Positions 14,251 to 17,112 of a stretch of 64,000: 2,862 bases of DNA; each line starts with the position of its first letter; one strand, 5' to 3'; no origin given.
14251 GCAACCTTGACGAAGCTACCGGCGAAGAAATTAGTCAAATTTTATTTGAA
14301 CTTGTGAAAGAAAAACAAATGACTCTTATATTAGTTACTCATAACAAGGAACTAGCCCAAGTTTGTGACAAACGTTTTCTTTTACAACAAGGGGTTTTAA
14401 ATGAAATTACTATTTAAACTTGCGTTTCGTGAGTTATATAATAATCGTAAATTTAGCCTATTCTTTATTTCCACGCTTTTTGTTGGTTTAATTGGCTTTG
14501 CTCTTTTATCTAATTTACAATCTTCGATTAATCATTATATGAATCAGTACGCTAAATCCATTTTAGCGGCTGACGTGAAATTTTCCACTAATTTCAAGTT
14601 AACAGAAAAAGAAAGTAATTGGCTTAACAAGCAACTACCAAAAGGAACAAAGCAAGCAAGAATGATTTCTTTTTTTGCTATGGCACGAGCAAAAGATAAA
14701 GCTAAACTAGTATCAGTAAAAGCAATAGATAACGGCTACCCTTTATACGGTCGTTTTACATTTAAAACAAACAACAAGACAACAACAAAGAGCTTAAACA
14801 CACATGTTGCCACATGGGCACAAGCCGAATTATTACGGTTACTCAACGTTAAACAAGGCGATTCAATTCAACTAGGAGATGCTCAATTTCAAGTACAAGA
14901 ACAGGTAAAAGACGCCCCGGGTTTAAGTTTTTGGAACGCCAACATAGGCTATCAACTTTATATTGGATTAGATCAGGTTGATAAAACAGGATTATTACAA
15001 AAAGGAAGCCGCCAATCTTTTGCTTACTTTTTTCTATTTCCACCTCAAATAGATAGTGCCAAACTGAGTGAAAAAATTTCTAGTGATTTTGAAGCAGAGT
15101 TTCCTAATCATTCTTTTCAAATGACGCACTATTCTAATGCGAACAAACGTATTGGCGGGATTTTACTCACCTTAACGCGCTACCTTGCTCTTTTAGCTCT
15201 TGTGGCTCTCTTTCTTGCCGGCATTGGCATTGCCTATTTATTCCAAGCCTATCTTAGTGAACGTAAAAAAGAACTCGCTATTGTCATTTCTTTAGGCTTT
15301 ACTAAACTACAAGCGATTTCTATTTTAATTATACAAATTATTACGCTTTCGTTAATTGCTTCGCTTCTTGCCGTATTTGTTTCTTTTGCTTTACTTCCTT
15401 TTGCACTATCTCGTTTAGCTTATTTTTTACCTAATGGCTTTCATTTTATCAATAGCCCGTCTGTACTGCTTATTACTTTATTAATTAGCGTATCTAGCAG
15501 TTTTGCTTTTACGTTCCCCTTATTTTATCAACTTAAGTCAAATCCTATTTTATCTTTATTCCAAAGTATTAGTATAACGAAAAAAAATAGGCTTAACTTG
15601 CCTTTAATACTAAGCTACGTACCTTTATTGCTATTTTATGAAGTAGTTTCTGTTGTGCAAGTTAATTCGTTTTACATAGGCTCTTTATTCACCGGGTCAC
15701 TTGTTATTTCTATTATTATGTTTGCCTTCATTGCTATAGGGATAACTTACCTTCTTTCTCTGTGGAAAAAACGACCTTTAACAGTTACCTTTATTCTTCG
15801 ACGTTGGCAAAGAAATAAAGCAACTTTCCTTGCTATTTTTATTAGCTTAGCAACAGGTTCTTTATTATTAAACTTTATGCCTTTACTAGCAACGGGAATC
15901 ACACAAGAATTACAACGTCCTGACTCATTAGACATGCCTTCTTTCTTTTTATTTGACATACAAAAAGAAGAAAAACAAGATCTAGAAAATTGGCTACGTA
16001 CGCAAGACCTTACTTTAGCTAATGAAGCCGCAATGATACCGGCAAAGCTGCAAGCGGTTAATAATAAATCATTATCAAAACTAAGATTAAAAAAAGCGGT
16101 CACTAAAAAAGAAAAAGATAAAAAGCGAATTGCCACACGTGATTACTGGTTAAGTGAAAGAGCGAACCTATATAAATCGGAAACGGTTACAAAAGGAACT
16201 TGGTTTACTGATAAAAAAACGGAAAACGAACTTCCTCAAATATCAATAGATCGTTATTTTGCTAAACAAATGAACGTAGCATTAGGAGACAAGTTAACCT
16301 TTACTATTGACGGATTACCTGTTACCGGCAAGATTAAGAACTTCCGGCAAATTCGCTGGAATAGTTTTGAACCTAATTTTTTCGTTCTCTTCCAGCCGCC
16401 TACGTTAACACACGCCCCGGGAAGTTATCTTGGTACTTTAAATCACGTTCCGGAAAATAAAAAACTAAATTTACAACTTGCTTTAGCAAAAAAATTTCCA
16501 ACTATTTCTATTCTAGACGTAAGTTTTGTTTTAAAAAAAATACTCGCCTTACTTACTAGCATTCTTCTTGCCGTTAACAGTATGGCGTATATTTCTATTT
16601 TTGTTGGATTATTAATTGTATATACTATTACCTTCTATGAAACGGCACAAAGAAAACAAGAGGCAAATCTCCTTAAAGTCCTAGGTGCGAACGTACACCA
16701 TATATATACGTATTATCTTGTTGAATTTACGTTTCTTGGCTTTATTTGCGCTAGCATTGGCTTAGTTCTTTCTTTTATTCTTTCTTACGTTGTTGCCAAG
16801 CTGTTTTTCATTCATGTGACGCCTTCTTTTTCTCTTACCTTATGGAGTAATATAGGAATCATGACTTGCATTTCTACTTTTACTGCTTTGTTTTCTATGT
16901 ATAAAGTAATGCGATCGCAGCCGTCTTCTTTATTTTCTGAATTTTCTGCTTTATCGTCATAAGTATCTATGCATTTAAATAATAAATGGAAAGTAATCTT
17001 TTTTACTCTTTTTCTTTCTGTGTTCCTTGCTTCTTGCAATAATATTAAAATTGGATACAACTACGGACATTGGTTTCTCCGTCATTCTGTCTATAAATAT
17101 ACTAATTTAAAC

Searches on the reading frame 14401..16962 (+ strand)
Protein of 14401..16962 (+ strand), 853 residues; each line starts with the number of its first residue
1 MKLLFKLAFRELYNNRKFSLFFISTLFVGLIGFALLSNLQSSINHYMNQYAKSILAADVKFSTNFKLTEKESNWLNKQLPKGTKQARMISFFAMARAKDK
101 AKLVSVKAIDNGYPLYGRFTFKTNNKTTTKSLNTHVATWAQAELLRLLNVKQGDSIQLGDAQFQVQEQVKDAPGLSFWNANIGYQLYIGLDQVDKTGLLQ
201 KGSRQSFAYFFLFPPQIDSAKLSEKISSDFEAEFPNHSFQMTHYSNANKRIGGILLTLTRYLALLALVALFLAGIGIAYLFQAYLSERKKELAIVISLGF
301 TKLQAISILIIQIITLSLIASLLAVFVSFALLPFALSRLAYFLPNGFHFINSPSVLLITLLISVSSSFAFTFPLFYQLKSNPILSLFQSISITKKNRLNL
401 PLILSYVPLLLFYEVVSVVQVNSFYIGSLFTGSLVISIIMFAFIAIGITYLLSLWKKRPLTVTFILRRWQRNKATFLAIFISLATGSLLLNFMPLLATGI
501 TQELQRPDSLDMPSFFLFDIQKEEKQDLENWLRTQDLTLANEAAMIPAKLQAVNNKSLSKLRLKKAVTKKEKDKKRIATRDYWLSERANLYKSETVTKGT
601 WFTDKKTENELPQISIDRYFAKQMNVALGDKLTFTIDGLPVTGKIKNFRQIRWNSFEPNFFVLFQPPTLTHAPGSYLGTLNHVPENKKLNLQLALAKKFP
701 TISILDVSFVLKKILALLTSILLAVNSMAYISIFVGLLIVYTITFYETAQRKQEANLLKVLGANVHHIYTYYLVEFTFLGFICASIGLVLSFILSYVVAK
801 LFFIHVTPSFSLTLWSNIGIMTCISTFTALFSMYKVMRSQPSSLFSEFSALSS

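Call 43: search_protein_families(library=ncbifam, proteins=[window:14401-16962:+], max_evalue=1e-10)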
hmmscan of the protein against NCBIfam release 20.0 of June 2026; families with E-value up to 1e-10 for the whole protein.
window:14401-16962:+ (853 aa): 2 families
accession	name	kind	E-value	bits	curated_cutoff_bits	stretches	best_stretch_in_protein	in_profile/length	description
NF041854.1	ABC_perm_YbbP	equivalog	6.6e-74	249.2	999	1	35-821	31-782/806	putative ABC transporter permease subunit YbbP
TIGR03434.1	ADOP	subfamily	2.3e-19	69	622.3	0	226-384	237-397/803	ADOP family duplicated permease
